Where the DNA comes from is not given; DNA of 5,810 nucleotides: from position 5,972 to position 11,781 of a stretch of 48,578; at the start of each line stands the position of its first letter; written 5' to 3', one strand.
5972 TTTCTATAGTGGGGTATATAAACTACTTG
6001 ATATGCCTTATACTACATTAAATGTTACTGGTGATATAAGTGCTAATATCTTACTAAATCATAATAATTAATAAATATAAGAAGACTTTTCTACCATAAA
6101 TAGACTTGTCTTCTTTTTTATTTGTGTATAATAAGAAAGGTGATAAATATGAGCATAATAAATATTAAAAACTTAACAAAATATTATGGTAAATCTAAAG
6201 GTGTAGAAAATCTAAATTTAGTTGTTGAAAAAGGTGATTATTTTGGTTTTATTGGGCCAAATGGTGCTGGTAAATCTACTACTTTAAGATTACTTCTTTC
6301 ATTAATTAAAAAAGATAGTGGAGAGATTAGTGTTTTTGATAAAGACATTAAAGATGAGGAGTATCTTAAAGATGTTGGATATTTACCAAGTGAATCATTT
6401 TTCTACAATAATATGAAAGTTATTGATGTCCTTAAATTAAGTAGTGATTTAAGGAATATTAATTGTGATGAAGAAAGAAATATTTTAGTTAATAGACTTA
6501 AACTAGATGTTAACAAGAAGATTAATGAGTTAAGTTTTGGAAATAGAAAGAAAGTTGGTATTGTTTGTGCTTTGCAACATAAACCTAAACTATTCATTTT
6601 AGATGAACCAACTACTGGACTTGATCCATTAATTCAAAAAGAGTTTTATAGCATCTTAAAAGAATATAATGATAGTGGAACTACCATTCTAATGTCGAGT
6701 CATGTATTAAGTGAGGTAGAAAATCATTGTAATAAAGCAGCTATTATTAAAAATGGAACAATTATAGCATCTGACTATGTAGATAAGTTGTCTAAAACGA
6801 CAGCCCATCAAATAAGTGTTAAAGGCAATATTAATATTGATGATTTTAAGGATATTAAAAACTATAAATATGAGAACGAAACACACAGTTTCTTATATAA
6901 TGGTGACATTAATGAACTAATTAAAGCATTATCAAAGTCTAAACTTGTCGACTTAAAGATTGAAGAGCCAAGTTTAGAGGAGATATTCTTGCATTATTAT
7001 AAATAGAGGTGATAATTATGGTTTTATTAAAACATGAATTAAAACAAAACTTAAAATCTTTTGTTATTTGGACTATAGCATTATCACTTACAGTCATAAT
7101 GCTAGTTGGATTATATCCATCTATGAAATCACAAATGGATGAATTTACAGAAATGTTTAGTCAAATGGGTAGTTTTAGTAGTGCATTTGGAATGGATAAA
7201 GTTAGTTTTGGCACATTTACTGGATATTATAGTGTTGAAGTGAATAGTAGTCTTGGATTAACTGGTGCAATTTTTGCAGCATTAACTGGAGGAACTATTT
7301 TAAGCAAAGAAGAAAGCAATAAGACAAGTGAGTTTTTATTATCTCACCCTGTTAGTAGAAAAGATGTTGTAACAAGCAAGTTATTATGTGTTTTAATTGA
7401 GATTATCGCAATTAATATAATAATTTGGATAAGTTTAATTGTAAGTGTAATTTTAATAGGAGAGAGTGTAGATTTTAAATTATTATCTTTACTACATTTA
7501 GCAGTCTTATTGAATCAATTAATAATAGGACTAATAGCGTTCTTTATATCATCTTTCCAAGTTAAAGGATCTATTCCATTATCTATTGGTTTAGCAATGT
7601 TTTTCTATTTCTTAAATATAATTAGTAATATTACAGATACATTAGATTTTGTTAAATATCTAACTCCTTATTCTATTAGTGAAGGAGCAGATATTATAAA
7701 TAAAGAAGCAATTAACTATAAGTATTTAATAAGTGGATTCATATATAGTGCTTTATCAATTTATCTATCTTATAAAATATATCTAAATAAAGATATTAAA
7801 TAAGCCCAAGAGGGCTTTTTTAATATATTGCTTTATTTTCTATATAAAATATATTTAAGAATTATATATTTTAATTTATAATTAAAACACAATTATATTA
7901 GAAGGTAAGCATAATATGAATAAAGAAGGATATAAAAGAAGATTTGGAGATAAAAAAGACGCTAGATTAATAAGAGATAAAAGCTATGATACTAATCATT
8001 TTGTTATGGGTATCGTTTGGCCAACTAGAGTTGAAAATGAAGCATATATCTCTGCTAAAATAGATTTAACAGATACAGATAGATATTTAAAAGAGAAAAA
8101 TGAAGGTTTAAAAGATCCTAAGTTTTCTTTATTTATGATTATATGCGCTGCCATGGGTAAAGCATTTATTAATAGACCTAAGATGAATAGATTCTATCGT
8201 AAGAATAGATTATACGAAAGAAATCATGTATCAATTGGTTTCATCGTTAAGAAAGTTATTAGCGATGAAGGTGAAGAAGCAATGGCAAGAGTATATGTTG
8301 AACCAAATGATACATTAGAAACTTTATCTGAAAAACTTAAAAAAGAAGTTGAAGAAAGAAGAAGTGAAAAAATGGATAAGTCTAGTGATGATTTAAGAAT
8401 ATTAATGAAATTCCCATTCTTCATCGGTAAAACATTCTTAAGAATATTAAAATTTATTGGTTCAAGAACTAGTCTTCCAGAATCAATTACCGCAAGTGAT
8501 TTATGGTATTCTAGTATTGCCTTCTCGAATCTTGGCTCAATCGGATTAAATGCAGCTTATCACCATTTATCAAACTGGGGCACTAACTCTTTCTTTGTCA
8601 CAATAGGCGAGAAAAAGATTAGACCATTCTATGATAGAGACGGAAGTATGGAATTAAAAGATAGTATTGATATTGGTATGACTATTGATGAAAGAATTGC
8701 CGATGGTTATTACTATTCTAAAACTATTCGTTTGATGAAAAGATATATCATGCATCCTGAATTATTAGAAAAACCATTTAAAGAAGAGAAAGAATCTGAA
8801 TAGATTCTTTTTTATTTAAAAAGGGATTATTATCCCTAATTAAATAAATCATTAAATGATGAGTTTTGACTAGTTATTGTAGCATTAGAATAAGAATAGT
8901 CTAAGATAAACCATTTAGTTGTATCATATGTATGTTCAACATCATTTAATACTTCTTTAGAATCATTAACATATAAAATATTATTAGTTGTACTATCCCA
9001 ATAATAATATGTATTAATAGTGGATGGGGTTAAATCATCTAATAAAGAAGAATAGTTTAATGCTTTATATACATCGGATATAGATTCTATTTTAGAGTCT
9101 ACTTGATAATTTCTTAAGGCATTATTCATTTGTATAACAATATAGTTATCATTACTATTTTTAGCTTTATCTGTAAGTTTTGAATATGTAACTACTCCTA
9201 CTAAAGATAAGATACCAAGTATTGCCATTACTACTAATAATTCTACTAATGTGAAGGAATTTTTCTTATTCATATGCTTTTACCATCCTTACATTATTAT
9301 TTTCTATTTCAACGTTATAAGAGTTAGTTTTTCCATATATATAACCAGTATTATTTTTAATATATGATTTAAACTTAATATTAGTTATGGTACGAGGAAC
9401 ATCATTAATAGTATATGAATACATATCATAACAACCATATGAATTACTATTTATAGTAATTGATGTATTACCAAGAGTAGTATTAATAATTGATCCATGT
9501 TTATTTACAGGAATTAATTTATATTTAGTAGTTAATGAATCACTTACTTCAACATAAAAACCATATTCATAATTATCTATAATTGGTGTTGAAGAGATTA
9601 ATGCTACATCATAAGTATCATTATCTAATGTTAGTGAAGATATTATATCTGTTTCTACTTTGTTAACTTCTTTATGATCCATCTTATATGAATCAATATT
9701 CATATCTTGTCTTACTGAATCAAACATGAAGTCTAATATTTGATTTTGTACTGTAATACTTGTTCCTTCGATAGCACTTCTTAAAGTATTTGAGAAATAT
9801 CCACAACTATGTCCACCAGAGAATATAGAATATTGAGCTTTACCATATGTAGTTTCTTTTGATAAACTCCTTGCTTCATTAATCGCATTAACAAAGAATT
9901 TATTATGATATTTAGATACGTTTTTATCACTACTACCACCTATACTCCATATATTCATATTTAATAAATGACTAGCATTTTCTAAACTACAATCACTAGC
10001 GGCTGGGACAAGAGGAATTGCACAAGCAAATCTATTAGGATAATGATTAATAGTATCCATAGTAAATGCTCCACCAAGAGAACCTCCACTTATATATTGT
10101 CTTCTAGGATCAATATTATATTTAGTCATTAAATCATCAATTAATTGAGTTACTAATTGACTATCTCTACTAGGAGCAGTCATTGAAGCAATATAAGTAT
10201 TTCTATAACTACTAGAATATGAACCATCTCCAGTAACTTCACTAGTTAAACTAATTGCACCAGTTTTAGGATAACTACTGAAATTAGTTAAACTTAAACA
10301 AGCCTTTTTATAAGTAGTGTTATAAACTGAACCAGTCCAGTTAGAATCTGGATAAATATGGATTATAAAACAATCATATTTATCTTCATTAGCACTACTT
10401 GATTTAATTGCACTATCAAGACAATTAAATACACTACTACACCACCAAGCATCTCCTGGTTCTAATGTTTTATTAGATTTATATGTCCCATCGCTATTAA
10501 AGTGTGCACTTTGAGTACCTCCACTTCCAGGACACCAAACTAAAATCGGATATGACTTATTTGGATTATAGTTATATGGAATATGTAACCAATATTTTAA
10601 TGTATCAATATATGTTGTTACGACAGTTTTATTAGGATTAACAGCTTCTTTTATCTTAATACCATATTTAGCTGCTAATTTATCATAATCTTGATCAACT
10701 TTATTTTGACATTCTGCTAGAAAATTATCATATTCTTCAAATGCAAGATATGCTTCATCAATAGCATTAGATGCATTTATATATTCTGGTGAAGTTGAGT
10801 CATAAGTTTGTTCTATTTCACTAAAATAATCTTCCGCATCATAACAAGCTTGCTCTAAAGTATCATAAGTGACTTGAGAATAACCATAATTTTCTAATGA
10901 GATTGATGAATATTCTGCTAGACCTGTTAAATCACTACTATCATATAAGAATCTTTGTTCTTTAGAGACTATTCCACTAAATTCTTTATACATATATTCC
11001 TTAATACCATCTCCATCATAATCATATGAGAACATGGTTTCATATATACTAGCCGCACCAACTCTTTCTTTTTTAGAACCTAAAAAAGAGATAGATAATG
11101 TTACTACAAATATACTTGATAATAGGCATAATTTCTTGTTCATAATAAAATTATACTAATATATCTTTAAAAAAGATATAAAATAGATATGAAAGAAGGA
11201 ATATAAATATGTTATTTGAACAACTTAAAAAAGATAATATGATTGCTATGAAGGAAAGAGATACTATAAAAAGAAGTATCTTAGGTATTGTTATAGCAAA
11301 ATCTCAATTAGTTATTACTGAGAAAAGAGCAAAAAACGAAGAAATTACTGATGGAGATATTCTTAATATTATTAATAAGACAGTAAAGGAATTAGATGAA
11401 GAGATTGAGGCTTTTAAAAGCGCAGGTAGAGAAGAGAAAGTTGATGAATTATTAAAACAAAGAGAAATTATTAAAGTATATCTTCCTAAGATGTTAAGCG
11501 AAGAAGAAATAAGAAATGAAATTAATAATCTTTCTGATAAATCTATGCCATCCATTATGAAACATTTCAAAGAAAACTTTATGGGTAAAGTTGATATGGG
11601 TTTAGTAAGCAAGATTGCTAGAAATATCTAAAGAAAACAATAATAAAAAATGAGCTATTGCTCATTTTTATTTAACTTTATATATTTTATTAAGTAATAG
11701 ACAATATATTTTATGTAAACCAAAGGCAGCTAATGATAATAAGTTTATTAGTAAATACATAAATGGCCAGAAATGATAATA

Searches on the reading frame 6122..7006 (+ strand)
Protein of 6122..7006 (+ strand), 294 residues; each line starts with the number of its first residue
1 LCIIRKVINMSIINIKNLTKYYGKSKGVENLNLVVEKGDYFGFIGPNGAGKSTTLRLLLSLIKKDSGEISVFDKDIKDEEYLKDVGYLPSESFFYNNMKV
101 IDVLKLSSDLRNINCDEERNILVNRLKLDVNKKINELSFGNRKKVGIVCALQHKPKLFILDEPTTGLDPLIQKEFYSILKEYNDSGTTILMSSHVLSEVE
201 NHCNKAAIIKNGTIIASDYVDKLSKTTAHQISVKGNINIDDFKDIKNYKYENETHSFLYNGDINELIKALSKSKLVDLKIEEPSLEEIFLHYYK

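Call 61: search_protein_families(library=pfam, proteins=[window:6122-7006:+], max_evalue=0.000001)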
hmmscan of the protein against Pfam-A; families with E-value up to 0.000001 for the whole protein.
window:6122-7006:+ (294 aa): 2 families
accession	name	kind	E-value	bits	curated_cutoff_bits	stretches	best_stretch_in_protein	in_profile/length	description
PF00005.33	ABC_tran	-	9.9e-26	91.4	25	1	29-165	2-137/137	ABC transporter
PF13304.12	AAA_21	-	8.1e-15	56.1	27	1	134-194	235-298/304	AAA domain, putative AbiEii toxin, Type IV TA system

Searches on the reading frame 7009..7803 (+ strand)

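Call 61: search_protein_families(library=pfam, proteins=[window:7009-7803:+], max_evalue=0.000001)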
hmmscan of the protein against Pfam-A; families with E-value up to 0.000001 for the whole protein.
window:7009-7803:+ (264 aa): 3 families
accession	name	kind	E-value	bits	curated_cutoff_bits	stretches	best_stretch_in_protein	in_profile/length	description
PF12679.13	ABC2_membrane_2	-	1.3e-24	87.4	27.2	1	4-263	1-283/283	ABC-2 family transporter protein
PF13346.12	ABC2_membrane_5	-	4.6e-10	39.8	25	1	83-258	40-204/205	ABC-2 family transporter protein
PF12730.13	ABC2_membrane_4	-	3.8e-09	37.2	27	1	60-203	36-179/179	ABC-2 family transporter protein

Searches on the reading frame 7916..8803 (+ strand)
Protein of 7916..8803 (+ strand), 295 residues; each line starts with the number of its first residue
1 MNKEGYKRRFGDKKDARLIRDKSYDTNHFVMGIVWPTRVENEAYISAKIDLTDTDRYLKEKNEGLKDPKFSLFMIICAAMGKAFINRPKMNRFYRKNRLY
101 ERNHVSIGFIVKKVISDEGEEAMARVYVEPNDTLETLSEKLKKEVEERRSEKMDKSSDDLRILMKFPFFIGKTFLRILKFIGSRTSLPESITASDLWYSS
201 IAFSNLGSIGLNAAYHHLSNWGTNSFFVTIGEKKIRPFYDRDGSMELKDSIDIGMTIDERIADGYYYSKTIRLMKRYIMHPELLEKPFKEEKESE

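Call 61: search_protein_families(library=pfam, proteins=[window:7916-8803:+], max_evalue=0.000001)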
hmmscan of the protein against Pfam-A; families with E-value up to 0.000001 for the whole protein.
window:7916-8803:+ (295 aa): 1 family
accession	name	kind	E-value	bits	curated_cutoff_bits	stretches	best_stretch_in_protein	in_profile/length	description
PF00198.28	2-oxoacid_dh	-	3.4e-12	46.8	23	0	190-284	139-230/232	2-oxoacid dehydrogenases acyltransferase (catalytic domain)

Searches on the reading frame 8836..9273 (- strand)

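Call 62: search_protein_families(library=pfam, proteins=[window:8836-9273:-], max_evalue=0.000001)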
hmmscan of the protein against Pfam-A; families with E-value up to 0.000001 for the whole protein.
window:8836-9273:- (145 aa): 1 family
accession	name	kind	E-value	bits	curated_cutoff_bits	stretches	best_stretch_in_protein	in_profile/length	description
PF07963.17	N_methyl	-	2.4e-08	33.6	21.2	1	1-25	1-25/27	Prokaryotic N-terminal methylation motif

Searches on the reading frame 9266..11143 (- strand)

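Call 62: search_protein_families(library=pfam, proteins=[window:9266-11143:-], max_evalue=0.000001)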
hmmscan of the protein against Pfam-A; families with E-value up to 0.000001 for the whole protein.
window:9266-11143:- (625 aa): 2 families
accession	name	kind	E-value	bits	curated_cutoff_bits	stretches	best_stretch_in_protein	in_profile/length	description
PF00326.27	Peptidase_S9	-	4.9e-08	33.2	22.6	1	287-412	6-129/213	Prolyl oligopeptidase family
PF00756.26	Esterase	-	1.2e-07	32.2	22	0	330-455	98-245/251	Putative esterase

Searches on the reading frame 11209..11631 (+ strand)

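Call 62: search_protein_families(library=pfam, proteins=[window:11209-11631:+], max_evalue=0.000001)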
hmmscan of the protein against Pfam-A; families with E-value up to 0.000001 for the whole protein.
window:11209-11631:+ (140 aa): 1 family
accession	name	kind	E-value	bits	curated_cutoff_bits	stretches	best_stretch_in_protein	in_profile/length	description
PF09424.15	YqeY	-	6.4e-22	78.6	27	1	4-138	2-140/143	Yqey-like protein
